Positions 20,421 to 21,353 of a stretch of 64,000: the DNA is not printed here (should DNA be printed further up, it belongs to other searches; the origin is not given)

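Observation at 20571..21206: Mini CFeSP/HgcA-like corrinoid-domain protein: Fe-S motif degenerated, TIM barrel deleted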

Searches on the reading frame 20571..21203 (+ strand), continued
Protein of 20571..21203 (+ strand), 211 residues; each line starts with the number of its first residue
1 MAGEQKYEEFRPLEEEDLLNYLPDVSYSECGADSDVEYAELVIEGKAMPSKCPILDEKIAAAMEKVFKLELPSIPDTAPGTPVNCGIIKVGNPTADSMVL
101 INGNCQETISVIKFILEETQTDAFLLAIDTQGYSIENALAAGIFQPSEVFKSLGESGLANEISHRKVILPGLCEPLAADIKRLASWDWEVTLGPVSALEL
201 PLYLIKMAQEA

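Call 47: fold_search(model_id=the predicted structure, library=pdb)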
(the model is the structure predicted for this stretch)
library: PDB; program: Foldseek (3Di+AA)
matches with E <= 10: 823; with E <= 0.001: 6
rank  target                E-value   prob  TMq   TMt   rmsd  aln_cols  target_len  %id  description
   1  4c1n_G                1.1e-11  1.00  0.57  0.28   2.9       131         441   32  Corrinoid protein reactivation complex with activator (released 2014-08-13)
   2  2h9a_A                1.8e-10  1.00  0.57  0.32   2.1       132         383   32  Corrinoid Iron-Sulfur Protein (released 2006-09-26)
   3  2ycl_A                5.9e-10  1.00  0.57  0.28   8.7       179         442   25  complete structure of the corrinoid,iron-sulfur protein including the N-terminal domain with a 4Fe-4S cluster (released 2011-06-08)
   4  4djd_C                3.7e-08  1.00  0.56  0.28   2.2       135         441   24  Crystal structure of folate-free corrinoid iron-sulfur protein (CFeSP) in complex with its methyltransferase (MeTr) (released 2012-03-14)
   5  9fzy_F                4.8e-08  1.00  0.57  0.28   8.2       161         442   20  Structure of carbon monoxide dehydrogenase/acetyl-CoA synthase (CODH/ACS) in complex with corrinoid iron-sulfur protei (released 2025-02-05)
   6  9a0b_A                5.7e-07  1.00  0.50  0.33   2.5       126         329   32  Structure determination of the HgcAB complex using metagenome sequence data, coevolution analysis, and ab initio struc (released 2020-06-12)
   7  9cel_D                2.2e-02  0.44  0.26  0.22  12.1       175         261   12  Juvenimicin Thioesterase (released 2024-09-18)
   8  1v9s_D                6.7e-02  0.10  0.20  0.21  13.0       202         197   10  Crystal structure of TT0130 protein from Thermus thermophilus HB8 (released 2005-03-29)
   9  1mo2_A                8.5e-02  0.38  0.26  0.23   6.6       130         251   12  Thioesterase Domain from 6-Deoxyerythronolide Synthase (DEBS TE), pH 8.5 (released 2003-02-04)
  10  3lcr_B                1.1e-01  0.14  0.24  0.20  16.6       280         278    8  Thioesterase from Tautomycetin Biosynthhetic Pathway (released 2010-08-18)
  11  3zhu_A                1.2e-01  0.28  0.25  0.09   8.3       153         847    6  Crystal structure of the SucA domain of Mycobacterium smegmatis KGD, second post-decarboxylation intermediate from 2-o (released 2013-11-13)
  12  8p5r_A                1.2e-01  0.25  0.25  0.07   8.3       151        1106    7  Crystal structure of full-length, homohexameric 2-oxoglutarate dehydrogenase KGD from Mycobacterium smegmatis in compl (released 2023-08-16)
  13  8b6p_B                1.2e-01  0.51  0.33  0.25   8.6       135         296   13  X-ray structure of the haloalkane dehalogenase HaloTag7 circular permutated at positions 154-156 (cpHaloTag7_154-156) (released 2023-10-11)
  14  6xt8_B                1.2e-01  0.41  0.29  0.23   7.3       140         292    9  Crystal structure of haloalkane dehalogenase variant DhaA115 domain-swapped dimer type-2 (released 2021-01-27)
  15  2yid_A                1.3e-01  0.33  0.27  0.09   8.1       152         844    5  Crystal structure of the SucA domain of Mycobacterium smegmatis alpha- ketoglutarate decarboxylase in complex with the (released 2011-06-15)
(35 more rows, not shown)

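Call 49: search_protein_families(library=pfam, proteins=[L013:6800-7237:+, L014:2183-2587:+, L013:9681-10229:+, L015:3905-4366:+, L015:4456-5298:+], max_evalue=10)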
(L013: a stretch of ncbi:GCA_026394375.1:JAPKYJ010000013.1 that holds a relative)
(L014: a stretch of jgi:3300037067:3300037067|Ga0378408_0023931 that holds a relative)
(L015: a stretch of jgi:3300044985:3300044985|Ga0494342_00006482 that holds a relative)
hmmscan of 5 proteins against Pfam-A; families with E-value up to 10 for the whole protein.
L013:6800-7237:+ (146 aa): 1 family
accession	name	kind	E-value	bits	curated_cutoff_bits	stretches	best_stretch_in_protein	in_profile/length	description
PF14807.11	AP4E_app_platf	-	0.24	12.1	27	1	69-95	34-60/100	Adaptin AP4 complex epsilon appendage platform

L014:2183-2587:+ (135 aa): 0 families

L013:9681-10229:+ (183 aa): 3 families
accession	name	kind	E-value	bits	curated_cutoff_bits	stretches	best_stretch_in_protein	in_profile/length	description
PF01966.28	HD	-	1e-05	26.2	22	1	21-93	2-90/116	HD domain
PF20860.2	Dicers_N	-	0.0045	17.5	27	1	12-64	35-86/89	Dicers, N-terminal domain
PF08668.18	HDOD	-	0.068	13.1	22.9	1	16-54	91-130/196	HDOD domain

L015:3905-4366:+ (154 aa): 1 family
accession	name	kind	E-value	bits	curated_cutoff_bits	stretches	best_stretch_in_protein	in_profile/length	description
PF13632.12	Glyco_trans_2_3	-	0.027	14.7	27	1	16-123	90-170/198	Glycosyl transferase family group 2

L015:4456-5298:+ (281 aa): 22 families
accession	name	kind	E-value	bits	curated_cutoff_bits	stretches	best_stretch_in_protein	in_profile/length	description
PF06818.20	Fez1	-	2.1e-06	28.8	34.4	3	73-219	19-160/199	Fez1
PF08702.15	Fib_alpha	-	0.0028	18.3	29.9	2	177-280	38-140/143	Fibrinogen alpha/beta chain family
PF16808.10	PKcGMP_CC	-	0.0082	16.1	35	3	17-45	3-31/35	Coiled-coil N-terminus of cGMP-dependent protein kinase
PF16515.11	HIP1_clath_bdg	-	0.027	15.3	28.8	4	96-137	55-96/99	Clathrin-binding domain of Huntingtin-interacting protein 1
PF25481.1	Nucleoprot-TPR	-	0.03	14.8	27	2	19-53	44-78/80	Nucleoprotein TPR-like domain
PF00038.26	Filament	-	0.056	13.5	40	1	20-224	76-292/313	Intermediate filament protein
PF14362.11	DUF4407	-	0.1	12.3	31.3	1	14-111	133-231/297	Domain of unknown function (DUF4407)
PF02601.20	Exonuc_VII_L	-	0.16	11.8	35.9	0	179-264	156-235/315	Exonuclease VII, large subunit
PF19220.6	Rod_CreS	-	0.2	11.1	100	3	104-258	3-163/359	Crescentin, rod domain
PF06785.16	UPF0242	-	0.24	11.9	33.5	1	55-183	67-191/194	Uncharacterised protein family (UPF0242) N-terminus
PF23398.1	FAZ1_cons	-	0.68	10.3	27.5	0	54-75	7-28/93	FAZ1, conserved domain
PF00006.31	ATP-synt_ab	-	0.85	9.7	29.5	0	134-167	39-71/213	ATP synthase alpha/beta family, nucleotide-binding domain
PF25526.1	LIP-1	-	0.87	9.3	34.1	1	7-92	100-188/250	Liprin-alpha-like coiled coil domain 2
PF22417.1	Hmr1_E-cad-like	-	1.5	9.1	27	0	124-134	2-12/23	Cadherin-related hmr-1 E-cadherin-like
PF25366.1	RUFY4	-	2.2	9.1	27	2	183-261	4-83/90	RUFY4-like domain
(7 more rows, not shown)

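Call 50: find_encoding_contigs(protein=P0030, flank=8000, max_places=1)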
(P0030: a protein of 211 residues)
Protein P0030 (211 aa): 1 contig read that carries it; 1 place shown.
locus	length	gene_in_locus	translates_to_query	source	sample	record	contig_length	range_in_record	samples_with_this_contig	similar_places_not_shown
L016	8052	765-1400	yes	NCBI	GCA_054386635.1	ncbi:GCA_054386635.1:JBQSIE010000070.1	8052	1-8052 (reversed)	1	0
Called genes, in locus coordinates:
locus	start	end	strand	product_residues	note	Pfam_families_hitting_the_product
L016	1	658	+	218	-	PF13635:DUF4143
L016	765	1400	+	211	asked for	PF04060:FeS, PF03599:CdhD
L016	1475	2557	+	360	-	PF01148:CTP_transf_1 (weak)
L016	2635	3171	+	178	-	-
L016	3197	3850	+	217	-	PF01569:PAP2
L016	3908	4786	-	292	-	PF00571:CBS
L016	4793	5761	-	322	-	PF00892:EamA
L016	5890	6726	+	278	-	PF00005:ABC_tran, PF13304:AAA_21 (faint)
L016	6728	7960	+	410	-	PF01458:SUFBD_core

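Call 51: find_encoding_contigs(protein=P0195, flank=8000, max_places=1)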
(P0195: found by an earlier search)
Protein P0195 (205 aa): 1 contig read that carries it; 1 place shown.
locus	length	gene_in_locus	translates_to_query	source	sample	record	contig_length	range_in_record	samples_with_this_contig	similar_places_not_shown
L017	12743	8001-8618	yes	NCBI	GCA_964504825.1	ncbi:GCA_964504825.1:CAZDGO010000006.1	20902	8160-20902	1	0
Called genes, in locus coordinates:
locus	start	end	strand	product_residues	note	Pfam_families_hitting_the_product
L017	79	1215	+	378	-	PF01053:Cys_Met_Meta_PP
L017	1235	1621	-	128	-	PF01022:HTH_5, PF12840:HTH_20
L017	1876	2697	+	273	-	PF00395:SLH (weak)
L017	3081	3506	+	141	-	PF18423:zf_CopZ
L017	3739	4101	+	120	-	PF02579:Nitro_FeMo-Co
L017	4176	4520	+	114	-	PF12840:HTH_20, PF01022:HTH_5, PF12802:MarR_2 (weak)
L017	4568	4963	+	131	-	PF06953:ArsD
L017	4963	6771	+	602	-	PF00142:Fer4_NifH (faint), PF01656:CbiA, PF02374:ArsA_ATPase, PF06564:CBP_BcsQ (faint), PF10609:ParA (faint), PF13614:AAA_31, PF01656:CbiA, PF02374:ArsA_ATPase, +3 more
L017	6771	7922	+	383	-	PF01758:SBF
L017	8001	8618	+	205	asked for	PF04060:FeS, PF03599:CdhD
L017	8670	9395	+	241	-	PF00149:Metallophos, PF12850:Metallophos_2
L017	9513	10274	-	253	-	PF01936:NYN, PF12872:OST-HTH (weak)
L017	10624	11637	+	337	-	PF01210:NAD_Gly3P_dh_N (weak), PF02558:ApbA, PF03721:UDPG_MGDP_dh_N, PF08546:ApbA_C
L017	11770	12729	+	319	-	PF02492:cobW, PF07683:CobW_C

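Call 52: find_encoding_contigs(protein=P0208, flank=8000, max_places=1)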
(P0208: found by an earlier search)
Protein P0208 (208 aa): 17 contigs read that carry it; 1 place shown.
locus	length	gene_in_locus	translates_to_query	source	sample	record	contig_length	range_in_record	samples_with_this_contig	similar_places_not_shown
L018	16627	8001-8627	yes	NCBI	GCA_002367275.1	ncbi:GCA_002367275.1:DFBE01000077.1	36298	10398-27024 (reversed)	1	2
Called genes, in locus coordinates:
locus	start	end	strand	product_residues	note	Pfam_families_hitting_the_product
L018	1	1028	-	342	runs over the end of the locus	PF13379:NMT1_2, PF09084:NMT1, PF12974:Phosphonate-bd (weak)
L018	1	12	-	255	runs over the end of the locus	PF00528:BPD_transp_1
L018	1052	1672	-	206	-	PF13490:zf-HC2 (weak)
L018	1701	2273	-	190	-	PF04542:Sigma70_r2, PF07638:Sigma70_ECF (weak), PF08281:Sigma70_r4_2, PF04545:Sigma70_r4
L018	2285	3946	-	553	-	PF01368:DHH, PF02272:DHHA1, PF17768:RecJ_OB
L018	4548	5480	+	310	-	PF00005:ABC_tran, PF13304:AAA_21 (faint), PF13732:DrrA1-3_C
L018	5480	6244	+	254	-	PF01061:ABC2_membrane, PF12698:ABC2_membrane_3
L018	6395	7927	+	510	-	PF01946:Thi4 (weak), PF00890:FAD_binding_2 (weak), PF01266:DAO (weak), PF01593:Amino_oxidase, PF07992:Pyr_redox_2 (faint), PF12831:FAD_oxidored (weak), PF13450:NAD_binding_8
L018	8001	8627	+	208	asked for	PF04060:FeS (weak), PF03599:CdhD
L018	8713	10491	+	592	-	PF00664:ABC_membrane, PF02463:SMC_N (faint), PF00005:ABC_tran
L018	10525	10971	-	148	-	PF02502:LacAB_rpiB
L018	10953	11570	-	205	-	PF01300:Sua5_yciO_yrdC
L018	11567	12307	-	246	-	PF00902:TatC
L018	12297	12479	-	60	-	PF02416:TatA_B_E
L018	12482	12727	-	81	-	PF02416:TatA_B_E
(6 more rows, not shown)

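Call 63: find_homologous_proteins(query=A4, max_evalue=1e-15)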
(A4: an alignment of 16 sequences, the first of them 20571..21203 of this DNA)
Query A4 (16 sequences) (211 aa, profile of the alignment): 79 proteins with E <= 1e-15 among 6326 candidates.
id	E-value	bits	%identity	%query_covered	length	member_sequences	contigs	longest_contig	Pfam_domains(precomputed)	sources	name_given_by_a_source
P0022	9.3e-97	340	53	98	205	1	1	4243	PF04060.19,PF03599.23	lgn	-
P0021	3.4e-96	339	56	98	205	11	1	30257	PF04060.19,PF03599.23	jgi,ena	-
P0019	1.0e-94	334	61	99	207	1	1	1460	PF04060.19,PF03599.23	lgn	-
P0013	2.8e-94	332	64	100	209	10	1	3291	PF03599.23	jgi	-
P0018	6.4e-94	331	62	100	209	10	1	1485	PF04060.19,PF03599.23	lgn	-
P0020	2.7e-93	329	59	100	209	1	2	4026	PF04060.19,PF03599.23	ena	-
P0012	2.7e-93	329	65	100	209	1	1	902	PF03599.23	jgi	-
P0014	2.5e-92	326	64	100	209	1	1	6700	PF03599.23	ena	-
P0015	4.4e-92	325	64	100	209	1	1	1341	PF03599.23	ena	-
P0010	7.2e-92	324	71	100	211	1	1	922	PF03599.23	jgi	-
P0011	8.7e-91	321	70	100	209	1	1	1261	PF03599.23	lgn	-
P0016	1.3e-89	317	64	100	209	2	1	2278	PF03599.23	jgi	-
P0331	4.6e-86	305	49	99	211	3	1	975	PF04060.19,PF03599.23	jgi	-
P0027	5.7e-86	305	31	94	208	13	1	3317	PF04060.19,PF03599.23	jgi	-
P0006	1.0e-84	301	86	100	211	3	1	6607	PF03599.23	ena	-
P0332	2.4e-80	287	34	98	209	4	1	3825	PF04060.19,PF03599.23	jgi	-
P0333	2.5e-79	283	34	96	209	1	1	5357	PF04060.19,PF03599.23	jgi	jgi:CO dehydrogenase/acetyl-CoA synthase gamma subunit (corrinoid Fe-S protein)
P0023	4.0e-79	283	45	88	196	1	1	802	PF04060.19,PF03599.23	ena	-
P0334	6.3e-79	282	35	93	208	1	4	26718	PF04060.19,PF03599.23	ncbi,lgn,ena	-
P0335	1.2e-78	281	31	93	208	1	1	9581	PF04060.19,PF03599.23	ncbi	-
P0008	1.8e-78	281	81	100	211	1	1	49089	PF03599.23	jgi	jgi:CO dehydrogenase/acetyl-CoA synthase gamma subunit (corrinoid Fe-S protein)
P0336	2.3e-78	280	32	95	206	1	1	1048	PF04060.19,PF03599.23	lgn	-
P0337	3.2e-78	280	44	100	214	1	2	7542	PF04060.19,PF03599.23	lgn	-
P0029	4.5e-78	279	31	87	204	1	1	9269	PF04060.19,PF03599.23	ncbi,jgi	ncbi:MAG: (Fe-S)-binding protein [Methanomassiliicoccales archaeon]|jgi:acetyl-CoA decarbonylase/syn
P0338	5.4e-78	279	32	93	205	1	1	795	PF04060.19,PF03599.23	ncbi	-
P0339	2.6e-77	277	32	93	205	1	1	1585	PF04060.19,PF03599.23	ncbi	-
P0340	5.3e-77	276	33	93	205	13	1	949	PF04060.19,PF03599.23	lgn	-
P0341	6.1e-77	276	32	94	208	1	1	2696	PF04060.19,PF03599.23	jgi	jgi:acetyl-CoA decarbonylase/synthase complex subunit gamma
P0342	6.4e-77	276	30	96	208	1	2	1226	PF04060.19,PF03599.23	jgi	jgi:CO dehydrogenase/acetyl-CoA synthase gamma subunit (corrinoid Fe-S protein)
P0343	8.2e-77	275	31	93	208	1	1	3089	PF04060.19,PF03599.23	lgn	-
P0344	1.3e-76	275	29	95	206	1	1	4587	PF04060.19,PF03599.23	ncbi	-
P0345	3.7e-76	273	29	96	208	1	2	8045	PF04060.19,PF03599.23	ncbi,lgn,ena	-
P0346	8.8e-76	272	31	96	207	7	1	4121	PF04060.19,PF03599.23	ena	-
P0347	1.1e-75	272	32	95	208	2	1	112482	PF04060.19,PF03599.23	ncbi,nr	ncbi:MAG: hypothetical protein NT137_03405 [Methanomassiliicoccales archaeon]|nr:hypothetical protei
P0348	6.5e-75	269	26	96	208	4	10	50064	PF04060.19,PF03599.23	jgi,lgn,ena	jgi:acetyl-CoA decarbonylase/synthase complex subunit gamma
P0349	1.3e-74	268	31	96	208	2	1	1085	PF04060.19,PF03599.23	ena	-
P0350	1.6e-74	268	26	96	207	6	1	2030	PF04060.19,PF03599.23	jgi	jgi:acetyl-CoA decarbonylase/synthase complex subunit gamma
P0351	2.4e-74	267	30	95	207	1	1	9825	PF04060.19,PF03599.23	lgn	-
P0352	3.9e-74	266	32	94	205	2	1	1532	PF04060.19,PF03599.23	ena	-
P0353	1.2e-73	265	29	96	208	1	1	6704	PF04060.19,PF03599.23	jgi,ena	jgi:acetyl-CoA decarbonylase/synthase complex subunit gamma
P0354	4.8e-73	263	33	94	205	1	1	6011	PF04060.19,PF03599.23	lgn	-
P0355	6.1e-73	263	32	92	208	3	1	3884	PF04060.19,PF03599.23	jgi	jgi:CO dehydrogenase/acetyl-CoA synthase gamma subunit (corrinoid Fe-S protein)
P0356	2.2e-72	261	31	93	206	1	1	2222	PF04060.19,PF03599.23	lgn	-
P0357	1.6e-71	258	32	93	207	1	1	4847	PF04060.19,PF03599.23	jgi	jgi:acetyl-CoA decarbonylase/synthase complex subunit gamma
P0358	1.9e-71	258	29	93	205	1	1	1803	PF04060.19,PF03599.23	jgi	jgi:acetyl-CoA decarbonylase/synthase complex subunit gamma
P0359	5.2e-71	256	32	91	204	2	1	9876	PF04060.19,PF03599.23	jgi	jgi:CO dehydrogenase/acetyl-CoA synthase gamma subunit (corrinoid Fe-S protein)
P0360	6.9e-71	256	34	91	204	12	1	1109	PF04060.19,PF03599.23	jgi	jgi:CO dehydrogenase/acetyl-CoA synthase gamma subunit (corrinoid Fe-S protein)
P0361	1.7e-70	255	29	96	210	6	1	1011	PF04060.19,PF03599.23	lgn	-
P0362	6.3e-70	253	28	94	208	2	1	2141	PF04060.19,PF03599.23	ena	-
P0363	8.8e-70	252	34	91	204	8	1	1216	PF04060.19,PF03599.23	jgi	jgi:CO dehydrogenase/acetyl-CoA synthase gamma subunit (corrinoid Fe-S protein)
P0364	1.7e-69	251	29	93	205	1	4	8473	PF04060.19,PF03599.23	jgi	jgi:CO dehydrogenase/acetyl-CoA synthase gamma subunit (corrinoid Fe-S protein)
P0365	1.9e-69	251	31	91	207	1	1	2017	PF04060.19,PF03599.23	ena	-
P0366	1.9e-69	251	32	91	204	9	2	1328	PF04060.19,PF03599.23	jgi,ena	-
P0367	2.8e-69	251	28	96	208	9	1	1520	PF04060.19,PF03599.23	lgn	-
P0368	2.5e-67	244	31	91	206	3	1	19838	PF04060.19,PF03599.23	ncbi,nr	ncbi:MAG: hypothetical protein E4H30_03655 [Methanomassiliicoccus sp.]|nr:MAG: hypothetical protein 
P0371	8.6e-66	239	29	93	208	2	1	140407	PF04060.19,PF03599.23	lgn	-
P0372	8.9e-66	239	28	93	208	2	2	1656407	PF04060.19,PF03599.23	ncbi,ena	-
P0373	1.5e-64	235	29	96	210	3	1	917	PF04060.19,PF03599.23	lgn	-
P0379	5.9e-59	217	30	91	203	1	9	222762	PF03599.23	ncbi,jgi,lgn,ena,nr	ncbi:MAG: hypothetical protein GX307_05180 [Euryarchaeota archaeon]|nr:hypothetical protein [Euryarc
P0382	2.7e-46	176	28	71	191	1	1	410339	PF04060.19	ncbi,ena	-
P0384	1.6e-36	144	30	53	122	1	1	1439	PF04060.19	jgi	jgi:CO dehydrogenase/acetyl-CoA synthase gamma subunit (corrinoid Fe-S protein)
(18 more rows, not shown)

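Call 64: list_cluster_members(proteins=[P0372, P0371, P0379, P0334, P0335, P0344, P0345, P0338, P0382, P0337])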
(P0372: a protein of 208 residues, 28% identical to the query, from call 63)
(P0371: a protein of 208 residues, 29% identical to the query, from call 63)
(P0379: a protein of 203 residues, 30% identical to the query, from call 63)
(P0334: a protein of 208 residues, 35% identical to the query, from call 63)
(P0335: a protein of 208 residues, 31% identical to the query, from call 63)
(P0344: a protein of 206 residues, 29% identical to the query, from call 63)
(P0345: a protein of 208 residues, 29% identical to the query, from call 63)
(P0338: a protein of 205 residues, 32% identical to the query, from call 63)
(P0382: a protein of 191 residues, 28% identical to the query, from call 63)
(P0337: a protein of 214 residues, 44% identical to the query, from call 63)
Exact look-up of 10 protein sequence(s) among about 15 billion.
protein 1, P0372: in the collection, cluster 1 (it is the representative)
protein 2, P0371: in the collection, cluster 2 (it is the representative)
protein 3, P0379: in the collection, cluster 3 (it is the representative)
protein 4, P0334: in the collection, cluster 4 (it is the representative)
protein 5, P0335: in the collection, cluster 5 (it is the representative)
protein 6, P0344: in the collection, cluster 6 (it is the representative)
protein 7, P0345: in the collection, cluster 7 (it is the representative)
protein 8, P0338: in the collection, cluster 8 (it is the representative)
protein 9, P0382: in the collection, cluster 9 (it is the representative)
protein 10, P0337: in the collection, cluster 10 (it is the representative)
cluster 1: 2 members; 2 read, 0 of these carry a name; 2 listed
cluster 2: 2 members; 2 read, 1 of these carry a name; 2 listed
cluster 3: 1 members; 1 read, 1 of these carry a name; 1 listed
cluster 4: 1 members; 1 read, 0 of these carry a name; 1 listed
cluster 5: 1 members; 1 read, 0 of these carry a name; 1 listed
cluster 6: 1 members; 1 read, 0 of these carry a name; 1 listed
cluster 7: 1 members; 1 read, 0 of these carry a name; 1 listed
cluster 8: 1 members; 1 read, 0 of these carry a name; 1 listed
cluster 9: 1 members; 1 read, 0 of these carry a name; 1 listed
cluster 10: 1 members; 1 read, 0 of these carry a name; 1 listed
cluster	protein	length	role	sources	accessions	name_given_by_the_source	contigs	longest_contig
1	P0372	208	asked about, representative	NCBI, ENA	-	-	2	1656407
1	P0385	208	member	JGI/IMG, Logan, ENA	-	-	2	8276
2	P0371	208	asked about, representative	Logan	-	-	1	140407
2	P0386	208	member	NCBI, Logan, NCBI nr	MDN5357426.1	MAG: hypothetical protein PWR17_595 [Candidatus Methanomethylophilaceae archaeon] | hypothetical protein [Candidatus Methanomethylophilaceae archaeon]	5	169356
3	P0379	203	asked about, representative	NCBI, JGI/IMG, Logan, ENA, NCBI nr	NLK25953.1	MAG: hypothetical protein GX307_05180 [Euryarchaeota archaeon] | hypothetical protein [Euryarchaeota archaeon]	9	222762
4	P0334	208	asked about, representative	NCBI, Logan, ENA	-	-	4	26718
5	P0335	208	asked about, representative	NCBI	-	-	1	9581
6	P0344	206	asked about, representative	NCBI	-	-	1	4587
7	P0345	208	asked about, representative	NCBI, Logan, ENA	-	-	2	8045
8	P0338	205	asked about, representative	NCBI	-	-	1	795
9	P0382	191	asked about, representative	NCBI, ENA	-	-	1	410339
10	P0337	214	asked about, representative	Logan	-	-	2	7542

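Call 68: find_related_loci(query=A5, collection=metagenome_contigs, flank=6000)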
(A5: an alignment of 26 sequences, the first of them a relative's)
Query A5 (208 aa) in metagenome_contigs; peptide patterns used: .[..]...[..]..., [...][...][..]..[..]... (x = any residue, [..] = any of these).
600 stretches matched a pattern (row limit reached: there are more); 20 encode a relative of the query (tblastn E <= 1e-3); 20 distinct loci.
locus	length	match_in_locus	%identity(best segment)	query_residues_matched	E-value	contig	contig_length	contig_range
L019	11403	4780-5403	99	1-208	8e-139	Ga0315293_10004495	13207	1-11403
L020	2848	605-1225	78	2-208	4e-119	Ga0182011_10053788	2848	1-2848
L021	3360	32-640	73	1-203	1e-107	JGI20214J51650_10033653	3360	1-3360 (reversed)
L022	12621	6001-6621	72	1-206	3e-103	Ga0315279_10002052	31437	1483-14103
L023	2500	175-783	72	1-203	1e-106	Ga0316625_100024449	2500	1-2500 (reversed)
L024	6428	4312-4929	72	1-206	6e-103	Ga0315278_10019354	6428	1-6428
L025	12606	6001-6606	70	1-202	4e-99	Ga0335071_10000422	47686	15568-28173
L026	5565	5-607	72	6-206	5e-99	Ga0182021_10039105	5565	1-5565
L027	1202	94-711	70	1-206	1e-106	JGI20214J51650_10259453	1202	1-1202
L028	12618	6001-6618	68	1-206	3e-98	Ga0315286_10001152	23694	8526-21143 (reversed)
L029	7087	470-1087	68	1-206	3e-98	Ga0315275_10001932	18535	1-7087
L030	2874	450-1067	64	1-206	5e-93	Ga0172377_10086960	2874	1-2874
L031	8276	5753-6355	62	1-201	2e-86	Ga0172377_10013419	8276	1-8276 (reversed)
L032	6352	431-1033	61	1-201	5e-85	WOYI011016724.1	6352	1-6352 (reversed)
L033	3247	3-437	75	58-202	2e-73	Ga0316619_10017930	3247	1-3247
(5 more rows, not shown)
